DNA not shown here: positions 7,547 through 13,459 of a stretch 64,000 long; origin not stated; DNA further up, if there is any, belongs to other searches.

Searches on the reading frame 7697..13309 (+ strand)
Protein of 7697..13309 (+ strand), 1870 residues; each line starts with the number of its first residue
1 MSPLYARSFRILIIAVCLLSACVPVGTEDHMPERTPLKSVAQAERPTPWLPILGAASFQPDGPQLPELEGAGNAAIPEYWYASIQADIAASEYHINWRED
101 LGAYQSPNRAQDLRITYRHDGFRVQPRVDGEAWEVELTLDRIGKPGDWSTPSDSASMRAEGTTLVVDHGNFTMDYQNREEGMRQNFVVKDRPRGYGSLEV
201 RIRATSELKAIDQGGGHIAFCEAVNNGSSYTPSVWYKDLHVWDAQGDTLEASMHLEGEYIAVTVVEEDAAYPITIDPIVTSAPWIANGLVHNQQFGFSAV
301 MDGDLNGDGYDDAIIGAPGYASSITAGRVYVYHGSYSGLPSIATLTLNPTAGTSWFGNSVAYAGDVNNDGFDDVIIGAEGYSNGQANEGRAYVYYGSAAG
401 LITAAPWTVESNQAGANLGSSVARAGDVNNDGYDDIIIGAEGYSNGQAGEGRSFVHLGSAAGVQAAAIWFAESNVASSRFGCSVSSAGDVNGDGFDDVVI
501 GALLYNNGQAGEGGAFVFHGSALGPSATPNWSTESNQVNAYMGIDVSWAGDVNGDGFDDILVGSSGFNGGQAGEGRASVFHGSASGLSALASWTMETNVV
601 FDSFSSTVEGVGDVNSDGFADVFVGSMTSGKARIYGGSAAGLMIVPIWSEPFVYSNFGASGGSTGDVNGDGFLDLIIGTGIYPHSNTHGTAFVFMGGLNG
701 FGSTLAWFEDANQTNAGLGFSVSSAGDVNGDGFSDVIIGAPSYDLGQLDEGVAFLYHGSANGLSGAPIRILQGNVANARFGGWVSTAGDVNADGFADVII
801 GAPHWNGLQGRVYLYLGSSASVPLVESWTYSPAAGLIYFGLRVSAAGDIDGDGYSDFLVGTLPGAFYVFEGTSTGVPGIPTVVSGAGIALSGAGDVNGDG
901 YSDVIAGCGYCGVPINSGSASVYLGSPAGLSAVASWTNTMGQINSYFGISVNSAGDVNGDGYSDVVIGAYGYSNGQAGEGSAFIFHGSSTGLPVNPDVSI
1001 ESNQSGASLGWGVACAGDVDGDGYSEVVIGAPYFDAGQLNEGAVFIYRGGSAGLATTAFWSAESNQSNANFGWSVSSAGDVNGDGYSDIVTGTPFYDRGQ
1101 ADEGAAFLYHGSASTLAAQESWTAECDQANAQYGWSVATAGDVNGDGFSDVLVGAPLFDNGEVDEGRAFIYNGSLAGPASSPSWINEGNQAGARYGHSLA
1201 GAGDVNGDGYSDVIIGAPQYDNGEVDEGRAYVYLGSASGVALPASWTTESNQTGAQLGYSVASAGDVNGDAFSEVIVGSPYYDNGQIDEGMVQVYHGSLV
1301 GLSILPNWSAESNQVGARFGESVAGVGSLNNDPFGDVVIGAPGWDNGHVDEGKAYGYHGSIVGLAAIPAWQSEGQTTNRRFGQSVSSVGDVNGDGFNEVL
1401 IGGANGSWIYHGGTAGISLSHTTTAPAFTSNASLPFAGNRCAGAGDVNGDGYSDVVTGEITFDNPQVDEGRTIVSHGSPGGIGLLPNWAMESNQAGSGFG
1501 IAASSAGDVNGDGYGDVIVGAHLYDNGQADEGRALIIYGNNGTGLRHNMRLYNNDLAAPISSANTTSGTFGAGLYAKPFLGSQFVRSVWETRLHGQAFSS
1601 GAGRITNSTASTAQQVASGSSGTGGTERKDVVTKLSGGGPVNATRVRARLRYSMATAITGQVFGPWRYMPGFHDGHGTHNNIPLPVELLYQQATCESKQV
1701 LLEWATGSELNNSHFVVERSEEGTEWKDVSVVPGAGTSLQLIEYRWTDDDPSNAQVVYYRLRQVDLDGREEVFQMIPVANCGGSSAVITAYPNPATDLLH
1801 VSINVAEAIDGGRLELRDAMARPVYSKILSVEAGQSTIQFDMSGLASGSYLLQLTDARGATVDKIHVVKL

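Call 6: search_protein_families(library=pfam, proteins=[window:7697-13309:+])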
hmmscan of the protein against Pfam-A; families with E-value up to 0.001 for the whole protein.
window:7697-13309:+ (1870 aa): 3 families
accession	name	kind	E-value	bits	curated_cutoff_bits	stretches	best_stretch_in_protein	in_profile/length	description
PF01839.29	FG-GAP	-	1.7e-132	430.3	22.1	16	1196-1233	2-37/37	FG-GAP repeat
PF13517.12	FG-GAP_3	-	3.7e-58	194.4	26.9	11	304-375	1-60/61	FG-GAP-like repeat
PF18962.6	Por_Secre_tail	-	3e-07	31.1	27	1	1791-1866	2-74/75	Secretion system C-terminal sorting domain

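Call 66: search_protein_families(library=ncbifam, proteins=[window:7697-13309:+], max_evalue=0.001)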
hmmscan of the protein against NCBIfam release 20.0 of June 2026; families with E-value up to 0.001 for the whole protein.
window:7697-13309:+ (1870 aa): 3 families
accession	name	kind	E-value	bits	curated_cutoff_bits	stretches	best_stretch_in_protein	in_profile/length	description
NF047539.1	XAC2610_fam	domain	2.6e-15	56.7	35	0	955-987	4-35/89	XAC2610-related protein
NF006736.0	PRK09267.1-2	equivalog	8.9e-07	28.8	202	0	984-1040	6-60/161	flavodoxin FldA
TIGR04183.1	Por_Secre_tail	domain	3e-05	23.9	23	1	1791-1865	2-69/72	T9SS type A sorting domain-containing protein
